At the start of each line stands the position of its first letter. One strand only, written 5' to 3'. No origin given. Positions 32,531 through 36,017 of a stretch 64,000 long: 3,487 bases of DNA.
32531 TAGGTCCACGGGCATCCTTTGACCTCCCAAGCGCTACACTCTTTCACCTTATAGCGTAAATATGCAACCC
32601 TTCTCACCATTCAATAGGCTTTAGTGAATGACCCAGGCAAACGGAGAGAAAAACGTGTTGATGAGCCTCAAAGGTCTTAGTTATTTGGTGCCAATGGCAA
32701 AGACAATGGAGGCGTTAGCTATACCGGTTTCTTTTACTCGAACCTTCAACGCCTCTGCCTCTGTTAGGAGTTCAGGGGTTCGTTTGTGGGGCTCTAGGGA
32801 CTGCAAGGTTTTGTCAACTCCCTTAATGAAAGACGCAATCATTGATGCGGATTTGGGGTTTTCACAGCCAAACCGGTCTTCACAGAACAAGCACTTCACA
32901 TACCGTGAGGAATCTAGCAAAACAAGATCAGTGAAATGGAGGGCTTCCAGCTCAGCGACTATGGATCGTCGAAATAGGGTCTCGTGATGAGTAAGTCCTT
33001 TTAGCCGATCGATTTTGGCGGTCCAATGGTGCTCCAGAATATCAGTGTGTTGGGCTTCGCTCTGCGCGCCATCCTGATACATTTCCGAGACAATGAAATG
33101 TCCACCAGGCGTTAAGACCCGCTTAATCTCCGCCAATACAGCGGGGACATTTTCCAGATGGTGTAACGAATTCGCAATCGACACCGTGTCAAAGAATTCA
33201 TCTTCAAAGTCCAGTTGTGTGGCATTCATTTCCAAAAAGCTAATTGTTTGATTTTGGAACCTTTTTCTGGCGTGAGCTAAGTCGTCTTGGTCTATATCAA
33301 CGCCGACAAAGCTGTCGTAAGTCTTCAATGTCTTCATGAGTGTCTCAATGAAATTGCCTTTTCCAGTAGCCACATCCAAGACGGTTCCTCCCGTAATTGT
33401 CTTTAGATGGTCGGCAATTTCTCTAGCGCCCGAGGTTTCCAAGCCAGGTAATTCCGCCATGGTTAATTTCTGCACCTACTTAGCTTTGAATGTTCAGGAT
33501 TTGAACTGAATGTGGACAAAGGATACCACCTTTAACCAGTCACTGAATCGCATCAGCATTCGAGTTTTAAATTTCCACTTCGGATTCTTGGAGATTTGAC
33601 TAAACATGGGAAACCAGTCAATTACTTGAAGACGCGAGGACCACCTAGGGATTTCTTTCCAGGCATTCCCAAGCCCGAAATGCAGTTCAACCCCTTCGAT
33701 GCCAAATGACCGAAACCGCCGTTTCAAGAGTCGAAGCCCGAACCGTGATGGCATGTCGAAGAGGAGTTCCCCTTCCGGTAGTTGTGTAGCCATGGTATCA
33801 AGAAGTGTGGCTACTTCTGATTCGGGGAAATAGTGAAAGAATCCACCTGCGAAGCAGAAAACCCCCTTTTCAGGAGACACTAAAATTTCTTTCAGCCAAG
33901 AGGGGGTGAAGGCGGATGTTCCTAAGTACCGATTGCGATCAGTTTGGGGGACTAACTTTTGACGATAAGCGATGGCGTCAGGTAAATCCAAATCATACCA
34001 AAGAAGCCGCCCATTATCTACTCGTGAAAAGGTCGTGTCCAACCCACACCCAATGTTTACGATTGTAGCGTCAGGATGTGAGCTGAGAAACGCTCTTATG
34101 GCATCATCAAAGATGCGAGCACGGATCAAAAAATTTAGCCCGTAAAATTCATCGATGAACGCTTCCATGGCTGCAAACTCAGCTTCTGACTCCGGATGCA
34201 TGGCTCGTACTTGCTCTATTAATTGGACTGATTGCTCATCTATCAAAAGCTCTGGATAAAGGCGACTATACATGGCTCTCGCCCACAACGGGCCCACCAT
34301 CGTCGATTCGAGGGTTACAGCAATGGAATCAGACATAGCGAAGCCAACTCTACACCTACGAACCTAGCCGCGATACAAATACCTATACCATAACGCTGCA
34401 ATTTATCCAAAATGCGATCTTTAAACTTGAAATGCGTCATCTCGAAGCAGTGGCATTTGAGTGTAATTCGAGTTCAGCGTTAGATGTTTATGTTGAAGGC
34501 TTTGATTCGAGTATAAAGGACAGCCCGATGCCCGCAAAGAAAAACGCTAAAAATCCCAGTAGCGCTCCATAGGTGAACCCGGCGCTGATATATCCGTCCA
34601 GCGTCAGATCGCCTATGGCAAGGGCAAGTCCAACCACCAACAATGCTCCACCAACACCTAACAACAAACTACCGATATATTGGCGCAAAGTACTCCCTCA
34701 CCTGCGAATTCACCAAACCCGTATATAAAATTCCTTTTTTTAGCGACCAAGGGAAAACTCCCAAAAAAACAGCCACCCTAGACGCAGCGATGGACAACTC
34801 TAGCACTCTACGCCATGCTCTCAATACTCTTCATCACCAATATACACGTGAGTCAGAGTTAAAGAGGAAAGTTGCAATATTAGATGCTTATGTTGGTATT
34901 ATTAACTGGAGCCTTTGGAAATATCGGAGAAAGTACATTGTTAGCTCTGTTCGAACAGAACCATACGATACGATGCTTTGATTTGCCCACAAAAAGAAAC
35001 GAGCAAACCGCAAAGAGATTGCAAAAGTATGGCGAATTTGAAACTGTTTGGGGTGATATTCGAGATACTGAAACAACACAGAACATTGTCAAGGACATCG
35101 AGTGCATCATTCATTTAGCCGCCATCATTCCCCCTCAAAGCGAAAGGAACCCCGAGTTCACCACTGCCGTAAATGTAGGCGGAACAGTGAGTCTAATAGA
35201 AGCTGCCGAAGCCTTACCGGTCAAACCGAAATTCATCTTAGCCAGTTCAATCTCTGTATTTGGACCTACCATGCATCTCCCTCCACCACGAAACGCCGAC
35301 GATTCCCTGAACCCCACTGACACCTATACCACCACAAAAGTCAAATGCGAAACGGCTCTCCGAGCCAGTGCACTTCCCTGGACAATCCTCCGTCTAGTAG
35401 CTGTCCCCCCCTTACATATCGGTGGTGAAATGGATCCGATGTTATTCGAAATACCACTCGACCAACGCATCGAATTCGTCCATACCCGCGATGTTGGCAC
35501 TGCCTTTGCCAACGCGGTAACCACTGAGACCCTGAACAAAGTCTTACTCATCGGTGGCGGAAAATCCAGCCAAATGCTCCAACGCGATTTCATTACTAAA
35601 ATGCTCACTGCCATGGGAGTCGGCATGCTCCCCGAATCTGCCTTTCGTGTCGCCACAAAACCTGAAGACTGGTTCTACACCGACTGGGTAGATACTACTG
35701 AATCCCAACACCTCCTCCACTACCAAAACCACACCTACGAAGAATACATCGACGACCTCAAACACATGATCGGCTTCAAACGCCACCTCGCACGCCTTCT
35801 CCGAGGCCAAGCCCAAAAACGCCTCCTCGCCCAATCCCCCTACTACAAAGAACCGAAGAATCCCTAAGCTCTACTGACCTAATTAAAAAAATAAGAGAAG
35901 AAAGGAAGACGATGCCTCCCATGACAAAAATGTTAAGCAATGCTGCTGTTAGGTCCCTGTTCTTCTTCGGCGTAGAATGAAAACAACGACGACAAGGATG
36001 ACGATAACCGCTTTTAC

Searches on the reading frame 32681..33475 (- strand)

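Call 71: search_protein_families(library=pfam, proteins=[window:32681-33475:-], max_evalue=0.001)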
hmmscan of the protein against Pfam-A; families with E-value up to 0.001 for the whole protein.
window:32681-33475:- (264 aa): 13 families
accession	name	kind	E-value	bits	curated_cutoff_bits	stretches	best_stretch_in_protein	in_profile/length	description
PF08241.18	Methyltransf_11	-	9.5e-23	81.1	21.2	1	33-129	1-95/95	Methyltransferase domain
PF13649.12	Methyltransf_25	-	4e-21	76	27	1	32-125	1-97/97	Methyltransferase domain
PF13847.12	Methyltransf_31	-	4.3e-19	69.1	27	1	29-137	4-114/145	Methyltransferase domain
PF01209.24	Ubie_methyltran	-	8.4e-17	61.7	20.1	1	22-134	41-156/233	ubiE/COQ5 methyltransferase family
PF08242.18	Methyltransf_12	-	5.1e-16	59.6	30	1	33-127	1-98/98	Methyltransferase domain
PF13489.12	Methyltransf_23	-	5.1e-14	52.8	27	1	26-144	20-125/164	Methyltransferase domain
PF01728.25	FtsJ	-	3.3e-06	27.6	24.1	1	20-128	12-136/181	FtsJ-like methyltransferase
PF03141.22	Methyltransf_29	-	1.6e-05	24.2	23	1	30-135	119-223/506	Putative S-adenosyl-L-methionine-dependent methyltransferase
PF02353.26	CMAS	-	2.9e-05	24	27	1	19-141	53-176/273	Mycolic acid cyclopropane synthetase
PF05401.17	NodS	-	7.8e-05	23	24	1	28-129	43-144/201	Nodulation protein S (NodS)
PF01795.25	Methyltransf_5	-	0.00021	21.3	27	1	18-79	10-70/309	MraW methylase family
PF10017.15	Methyltransf_33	-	0.00041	20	23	1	17-97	53-128/304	Histidine-specific methyltransferase, SAM-dependent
PF00398.26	RrnaAD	-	0.00066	19.3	24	1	18-99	20-96/263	Ribosomal RNA adenine dimethylase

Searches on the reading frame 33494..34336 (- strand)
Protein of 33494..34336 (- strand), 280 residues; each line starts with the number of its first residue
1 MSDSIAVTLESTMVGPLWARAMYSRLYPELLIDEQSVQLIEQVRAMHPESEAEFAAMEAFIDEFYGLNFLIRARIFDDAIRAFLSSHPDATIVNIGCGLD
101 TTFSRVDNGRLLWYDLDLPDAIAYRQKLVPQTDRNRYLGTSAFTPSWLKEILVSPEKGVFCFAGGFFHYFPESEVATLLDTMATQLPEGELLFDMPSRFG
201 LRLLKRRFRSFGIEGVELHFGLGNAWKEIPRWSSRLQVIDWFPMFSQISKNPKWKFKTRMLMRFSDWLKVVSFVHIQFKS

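Call 71: search_protein_families(library=pfam, proteins=[window:33494-34336:-], max_evalue=0.001)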
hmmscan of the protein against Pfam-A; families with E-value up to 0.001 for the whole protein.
window:33494-34336:- (280 aa): 1 family
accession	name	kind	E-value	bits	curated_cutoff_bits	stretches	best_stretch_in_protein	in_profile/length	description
PF04072.20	LCM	-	4.1e-10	40.3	22.3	1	27-182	15-186/187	Leucine carboxyl methyltransferase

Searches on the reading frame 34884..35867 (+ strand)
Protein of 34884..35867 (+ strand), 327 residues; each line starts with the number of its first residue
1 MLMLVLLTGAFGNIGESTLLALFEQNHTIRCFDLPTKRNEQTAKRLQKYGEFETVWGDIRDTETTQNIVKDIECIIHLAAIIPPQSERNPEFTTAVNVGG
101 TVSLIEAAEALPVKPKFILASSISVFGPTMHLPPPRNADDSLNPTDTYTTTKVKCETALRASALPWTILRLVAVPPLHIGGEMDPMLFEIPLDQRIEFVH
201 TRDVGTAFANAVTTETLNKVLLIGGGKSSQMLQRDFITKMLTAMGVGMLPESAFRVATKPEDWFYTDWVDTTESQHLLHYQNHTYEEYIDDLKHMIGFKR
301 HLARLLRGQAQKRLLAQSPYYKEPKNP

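Call 71: search_protein_families(library=pfam, proteins=[window:34884-35867:+], max_evalue=0.001)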
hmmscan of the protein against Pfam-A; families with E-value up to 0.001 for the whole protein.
window:34884-35867:+ (327 aa): 8 families
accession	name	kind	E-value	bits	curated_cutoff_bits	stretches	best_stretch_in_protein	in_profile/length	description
PF01370.27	Epimerase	-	2.8e-22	79.8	20.9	1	5-171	1-169/240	NAD dependent epimerase/dehydratase family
PF01073.25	3Beta_HSD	-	4e-20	72.4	22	1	7-187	2-189/280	3-beta hydroxysteroid dehydrogenase/isomerase family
PF16363.11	GDP_Man_Dehyd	-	2e-17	64.1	27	1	6-160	1-165/332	GDP-mannose 4,6 dehydratase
PF13460.12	NAD_binding_10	-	4.8e-12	46.6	27.2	1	9-172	1-144/184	NAD(P)H-binding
PF04321.23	RmlD_sub_bind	-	1.6e-11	44.3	27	1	3-172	1-149/287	RmlD substrate binding domain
PF02719.21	Polysacc_synt_2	-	1.1e-09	38.3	20.2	1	5-122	1-128/293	Polysaccharide biosynthesis protein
PF07993.18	NAD_binding_4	-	1e-08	35.1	20.1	1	62-173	79-206/258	Male sterility protein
PF00106.31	adh_short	-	7.6e-05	22.7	26.6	1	5-73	3-72/195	short chain dehydrogenase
